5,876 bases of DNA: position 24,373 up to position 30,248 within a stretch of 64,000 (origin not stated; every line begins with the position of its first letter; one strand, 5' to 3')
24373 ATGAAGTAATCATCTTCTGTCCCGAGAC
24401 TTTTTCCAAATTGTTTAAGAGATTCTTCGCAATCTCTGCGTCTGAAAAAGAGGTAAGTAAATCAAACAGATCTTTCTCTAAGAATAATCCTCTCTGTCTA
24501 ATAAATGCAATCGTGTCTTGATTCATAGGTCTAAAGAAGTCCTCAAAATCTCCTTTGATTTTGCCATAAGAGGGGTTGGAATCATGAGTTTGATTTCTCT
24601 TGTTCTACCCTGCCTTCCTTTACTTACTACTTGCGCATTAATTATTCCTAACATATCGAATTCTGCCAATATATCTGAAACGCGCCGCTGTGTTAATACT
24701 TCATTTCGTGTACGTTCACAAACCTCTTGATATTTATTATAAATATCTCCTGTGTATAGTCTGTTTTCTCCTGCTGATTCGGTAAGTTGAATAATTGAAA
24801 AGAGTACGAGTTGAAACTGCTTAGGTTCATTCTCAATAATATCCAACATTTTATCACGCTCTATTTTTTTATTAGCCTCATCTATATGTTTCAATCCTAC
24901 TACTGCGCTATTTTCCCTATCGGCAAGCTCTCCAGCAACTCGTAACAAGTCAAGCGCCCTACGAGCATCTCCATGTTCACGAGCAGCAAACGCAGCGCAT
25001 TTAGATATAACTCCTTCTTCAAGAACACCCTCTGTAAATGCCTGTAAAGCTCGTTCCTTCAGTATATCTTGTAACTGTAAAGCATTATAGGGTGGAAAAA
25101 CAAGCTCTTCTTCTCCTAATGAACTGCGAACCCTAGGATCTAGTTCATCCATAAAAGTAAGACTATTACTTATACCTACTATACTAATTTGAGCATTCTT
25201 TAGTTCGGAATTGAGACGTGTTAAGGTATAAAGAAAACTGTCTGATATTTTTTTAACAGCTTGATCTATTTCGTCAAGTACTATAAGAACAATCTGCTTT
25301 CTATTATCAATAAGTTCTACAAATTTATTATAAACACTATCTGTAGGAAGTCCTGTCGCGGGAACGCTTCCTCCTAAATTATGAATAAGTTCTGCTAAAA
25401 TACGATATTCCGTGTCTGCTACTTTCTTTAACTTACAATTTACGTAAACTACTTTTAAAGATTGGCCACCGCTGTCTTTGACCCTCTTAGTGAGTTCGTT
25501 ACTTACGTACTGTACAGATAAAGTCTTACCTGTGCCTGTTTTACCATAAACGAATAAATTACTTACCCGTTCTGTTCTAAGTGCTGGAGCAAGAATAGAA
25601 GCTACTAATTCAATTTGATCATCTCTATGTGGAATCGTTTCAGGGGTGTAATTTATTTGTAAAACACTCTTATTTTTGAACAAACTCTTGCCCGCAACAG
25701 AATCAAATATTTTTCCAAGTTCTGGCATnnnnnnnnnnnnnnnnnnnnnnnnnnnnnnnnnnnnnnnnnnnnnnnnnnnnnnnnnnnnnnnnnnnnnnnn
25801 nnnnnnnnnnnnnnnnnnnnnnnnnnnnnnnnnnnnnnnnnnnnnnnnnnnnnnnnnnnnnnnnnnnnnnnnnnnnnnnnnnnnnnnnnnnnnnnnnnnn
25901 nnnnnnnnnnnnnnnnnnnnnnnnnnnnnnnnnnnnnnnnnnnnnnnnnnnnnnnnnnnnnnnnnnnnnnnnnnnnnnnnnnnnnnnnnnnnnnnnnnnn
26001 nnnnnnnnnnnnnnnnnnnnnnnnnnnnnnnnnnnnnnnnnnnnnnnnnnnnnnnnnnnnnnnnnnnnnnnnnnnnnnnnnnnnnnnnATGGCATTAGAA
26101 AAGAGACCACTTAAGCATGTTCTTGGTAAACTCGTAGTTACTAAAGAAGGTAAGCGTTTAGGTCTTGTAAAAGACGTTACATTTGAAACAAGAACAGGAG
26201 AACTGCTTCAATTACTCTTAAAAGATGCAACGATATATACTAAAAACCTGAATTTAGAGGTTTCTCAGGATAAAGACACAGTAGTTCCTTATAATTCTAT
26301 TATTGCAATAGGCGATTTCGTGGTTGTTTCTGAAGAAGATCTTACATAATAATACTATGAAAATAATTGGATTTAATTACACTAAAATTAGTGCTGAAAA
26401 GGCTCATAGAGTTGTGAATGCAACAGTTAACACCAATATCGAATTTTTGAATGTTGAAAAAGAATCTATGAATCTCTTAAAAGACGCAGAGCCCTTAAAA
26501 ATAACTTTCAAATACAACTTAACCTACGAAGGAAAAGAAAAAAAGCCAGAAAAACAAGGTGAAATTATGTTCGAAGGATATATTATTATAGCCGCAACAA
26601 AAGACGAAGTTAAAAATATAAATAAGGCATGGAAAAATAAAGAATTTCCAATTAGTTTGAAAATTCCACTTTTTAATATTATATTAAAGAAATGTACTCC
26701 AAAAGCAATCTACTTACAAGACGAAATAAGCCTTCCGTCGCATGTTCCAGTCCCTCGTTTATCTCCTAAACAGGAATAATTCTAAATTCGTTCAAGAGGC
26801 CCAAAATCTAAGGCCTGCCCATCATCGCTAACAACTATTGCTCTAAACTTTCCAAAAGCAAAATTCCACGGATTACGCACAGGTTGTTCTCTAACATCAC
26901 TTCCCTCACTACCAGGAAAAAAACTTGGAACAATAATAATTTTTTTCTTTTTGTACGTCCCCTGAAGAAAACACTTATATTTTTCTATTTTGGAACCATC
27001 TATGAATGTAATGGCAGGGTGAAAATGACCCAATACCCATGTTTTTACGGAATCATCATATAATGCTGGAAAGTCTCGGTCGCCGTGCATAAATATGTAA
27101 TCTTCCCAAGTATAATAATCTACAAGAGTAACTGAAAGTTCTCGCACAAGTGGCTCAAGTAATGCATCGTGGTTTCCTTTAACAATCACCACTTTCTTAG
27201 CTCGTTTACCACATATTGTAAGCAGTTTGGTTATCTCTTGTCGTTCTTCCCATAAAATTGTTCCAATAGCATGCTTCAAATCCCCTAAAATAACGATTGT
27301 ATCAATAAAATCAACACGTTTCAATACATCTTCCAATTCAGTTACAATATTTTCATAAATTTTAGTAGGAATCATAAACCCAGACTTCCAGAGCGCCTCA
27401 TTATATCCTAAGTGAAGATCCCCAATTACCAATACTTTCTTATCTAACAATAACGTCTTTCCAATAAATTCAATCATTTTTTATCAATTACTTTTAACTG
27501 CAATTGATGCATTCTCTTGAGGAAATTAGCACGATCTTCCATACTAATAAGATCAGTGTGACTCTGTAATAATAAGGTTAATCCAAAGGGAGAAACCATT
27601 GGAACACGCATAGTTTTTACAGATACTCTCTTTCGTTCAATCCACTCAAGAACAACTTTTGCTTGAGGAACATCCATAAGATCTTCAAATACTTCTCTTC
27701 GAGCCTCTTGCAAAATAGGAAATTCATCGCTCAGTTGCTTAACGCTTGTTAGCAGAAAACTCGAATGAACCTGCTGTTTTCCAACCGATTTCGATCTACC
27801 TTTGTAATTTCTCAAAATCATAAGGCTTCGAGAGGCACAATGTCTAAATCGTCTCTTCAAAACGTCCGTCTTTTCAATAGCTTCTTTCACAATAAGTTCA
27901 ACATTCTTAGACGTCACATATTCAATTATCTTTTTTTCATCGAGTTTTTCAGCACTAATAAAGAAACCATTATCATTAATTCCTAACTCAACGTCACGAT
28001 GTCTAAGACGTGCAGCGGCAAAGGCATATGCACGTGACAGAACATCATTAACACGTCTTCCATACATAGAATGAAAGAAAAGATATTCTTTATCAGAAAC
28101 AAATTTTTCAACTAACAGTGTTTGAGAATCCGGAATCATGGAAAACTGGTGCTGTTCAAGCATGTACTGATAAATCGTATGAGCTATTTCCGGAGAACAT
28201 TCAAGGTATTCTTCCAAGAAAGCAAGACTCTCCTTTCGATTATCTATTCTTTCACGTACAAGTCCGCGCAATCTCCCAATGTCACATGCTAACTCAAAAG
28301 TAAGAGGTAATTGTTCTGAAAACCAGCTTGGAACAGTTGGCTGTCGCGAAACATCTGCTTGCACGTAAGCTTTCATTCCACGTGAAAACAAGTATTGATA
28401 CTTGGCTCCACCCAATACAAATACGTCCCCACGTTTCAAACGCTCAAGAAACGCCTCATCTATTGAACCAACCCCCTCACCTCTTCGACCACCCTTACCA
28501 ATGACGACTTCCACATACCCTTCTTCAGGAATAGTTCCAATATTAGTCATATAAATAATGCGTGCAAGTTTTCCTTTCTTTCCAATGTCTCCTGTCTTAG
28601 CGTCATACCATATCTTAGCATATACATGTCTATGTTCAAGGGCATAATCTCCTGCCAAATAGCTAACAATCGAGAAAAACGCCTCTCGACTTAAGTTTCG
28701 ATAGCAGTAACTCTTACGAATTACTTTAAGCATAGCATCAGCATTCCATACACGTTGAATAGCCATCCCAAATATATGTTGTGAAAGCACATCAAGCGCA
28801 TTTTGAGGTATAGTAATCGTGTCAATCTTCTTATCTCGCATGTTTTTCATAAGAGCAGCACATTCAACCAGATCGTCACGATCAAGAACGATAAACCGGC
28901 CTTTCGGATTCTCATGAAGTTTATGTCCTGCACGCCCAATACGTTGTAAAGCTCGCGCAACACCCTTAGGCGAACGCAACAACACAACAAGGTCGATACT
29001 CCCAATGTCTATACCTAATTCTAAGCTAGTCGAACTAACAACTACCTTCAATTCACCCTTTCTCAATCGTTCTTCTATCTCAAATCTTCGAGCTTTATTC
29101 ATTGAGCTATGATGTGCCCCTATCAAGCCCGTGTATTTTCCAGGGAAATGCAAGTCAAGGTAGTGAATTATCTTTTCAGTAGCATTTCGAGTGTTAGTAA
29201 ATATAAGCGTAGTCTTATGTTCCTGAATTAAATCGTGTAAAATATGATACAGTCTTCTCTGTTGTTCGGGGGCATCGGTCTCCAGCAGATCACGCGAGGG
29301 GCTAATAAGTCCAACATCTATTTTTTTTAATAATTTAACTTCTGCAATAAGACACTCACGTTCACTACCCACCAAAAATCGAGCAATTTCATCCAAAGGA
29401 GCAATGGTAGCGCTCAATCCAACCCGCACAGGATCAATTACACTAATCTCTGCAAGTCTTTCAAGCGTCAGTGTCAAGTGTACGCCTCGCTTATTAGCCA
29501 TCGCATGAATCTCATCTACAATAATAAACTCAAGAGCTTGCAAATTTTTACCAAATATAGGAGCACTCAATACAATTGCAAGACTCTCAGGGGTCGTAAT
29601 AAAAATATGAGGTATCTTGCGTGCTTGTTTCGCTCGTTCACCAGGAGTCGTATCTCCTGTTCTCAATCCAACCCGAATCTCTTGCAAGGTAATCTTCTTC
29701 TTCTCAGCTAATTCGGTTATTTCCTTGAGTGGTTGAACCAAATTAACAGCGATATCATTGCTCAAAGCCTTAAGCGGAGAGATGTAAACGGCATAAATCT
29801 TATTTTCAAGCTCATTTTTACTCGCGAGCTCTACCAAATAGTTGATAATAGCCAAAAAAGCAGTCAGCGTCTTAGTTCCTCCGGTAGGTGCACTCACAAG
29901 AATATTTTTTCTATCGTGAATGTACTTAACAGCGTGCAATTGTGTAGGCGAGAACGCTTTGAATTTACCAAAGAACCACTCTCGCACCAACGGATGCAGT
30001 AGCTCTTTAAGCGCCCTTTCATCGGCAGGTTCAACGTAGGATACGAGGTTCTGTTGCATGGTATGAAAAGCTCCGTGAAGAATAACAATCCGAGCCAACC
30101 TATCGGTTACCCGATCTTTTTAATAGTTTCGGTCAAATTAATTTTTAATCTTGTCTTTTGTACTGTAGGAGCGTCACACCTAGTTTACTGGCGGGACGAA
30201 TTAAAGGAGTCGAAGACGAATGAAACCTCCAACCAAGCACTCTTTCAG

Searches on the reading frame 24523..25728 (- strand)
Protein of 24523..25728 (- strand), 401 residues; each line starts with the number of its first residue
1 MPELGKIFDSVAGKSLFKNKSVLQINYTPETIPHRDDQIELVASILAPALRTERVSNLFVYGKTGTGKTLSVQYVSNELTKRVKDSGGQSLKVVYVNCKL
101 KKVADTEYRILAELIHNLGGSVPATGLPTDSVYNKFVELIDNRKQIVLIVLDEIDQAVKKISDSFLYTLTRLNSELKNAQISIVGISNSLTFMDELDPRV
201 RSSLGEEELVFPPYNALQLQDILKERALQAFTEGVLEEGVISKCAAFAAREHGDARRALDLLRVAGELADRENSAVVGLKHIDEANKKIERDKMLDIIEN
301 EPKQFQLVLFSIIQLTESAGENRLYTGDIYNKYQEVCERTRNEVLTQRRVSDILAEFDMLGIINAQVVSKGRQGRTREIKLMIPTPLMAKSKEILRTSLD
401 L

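Call 97: search_protein_families(library=pfam, proteins=[window:24523-25728:-], max_evalue=0.001)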
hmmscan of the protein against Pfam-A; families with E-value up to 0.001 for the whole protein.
window:24523-25728:- (401 aa): 12 families
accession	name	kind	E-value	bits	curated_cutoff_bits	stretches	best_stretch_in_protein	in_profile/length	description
PF09079.17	Cdc6_C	-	4.9e-26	91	25.1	1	297-385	2-90/96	CDC6, C terminal winged helix domain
PF22703.2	Cdc6_lid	-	3.2e-25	88.3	27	1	220-286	1-67/68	Cdc6 AAA+ ATPase-type lid domain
PF13401.12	AAA_22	-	6e-12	46.4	27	1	57-187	7-124/130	AAA domain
PF13191.12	AAA_16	-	4.3e-09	37.5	32.6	1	33-172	3-158/167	AAA ATPase domain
PF00004.35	AAA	-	4.7e-07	30.8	21.2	1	59-203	2-122/131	ATPase family associated with various cellular activities (AAA)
PF05621.17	TniB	-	4.8e-07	29.8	22.4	1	49-189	29-165/189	Bacterial TniB protein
PF01637.24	ATPase_2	-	1.5e-05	25.4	33.2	1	50-189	15-158/225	ATPase domain predominantly from Archaea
PF22606.2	Cdc6-ORC-like_ATPase_lid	-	4e-05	23.9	27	1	214-272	1-59/60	Cdc6/ORC-like, ATPase lid domain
PF00270.35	DEAD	-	5.3e-05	23.5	26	0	55-191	14-161/167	DEAD/DEAH box helicase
PF05729.18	NACHT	-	0.00012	22.4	26.7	1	58-162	3-98/167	NACHT domain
PF24883.2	NPHP3_N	-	0.00036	21.2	24.8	0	56-126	23-87/164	Nephrocystin 3, N-terminal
PF13481.12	AAA_25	-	0.00085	19.4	27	0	59-158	37-156/195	AAA domain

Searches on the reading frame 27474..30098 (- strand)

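Call 97: search_protein_families(library=pfam, proteins=[window:27474-30098:-], max_evalue=0.001)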
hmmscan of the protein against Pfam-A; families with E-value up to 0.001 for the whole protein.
window:27474-30098:- (874 aa): 6 families
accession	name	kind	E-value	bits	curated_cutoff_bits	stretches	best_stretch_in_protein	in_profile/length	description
PF08494.16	DEAD_assoc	-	1.3e-55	188.7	23.5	1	655-839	1-191/191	DEAD/H associated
PF19306.5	WH_Lhr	-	3e-34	118.3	27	1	419-583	2-162/168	Large helicase-related protein, winged helix domain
PF00270.35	DEAD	-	1e-25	90.8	26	1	51-234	2-163/167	DEAD/DEAH box helicase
PF00271.37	Helicase_C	-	2.8e-19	69.8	23.5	1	285-391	4-107/110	Helicase conserved C-terminal domain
PF04851.21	ResIII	-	3.7e-06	27.4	22.5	1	52-232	7-162/164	Type III restriction enzyme, res subunit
PF22590.2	Cas3-like_C_2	-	4.5e-05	24.1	27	0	295-390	3-101/106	CRISPR-associated nuclease/helicase Cas3, C-terminal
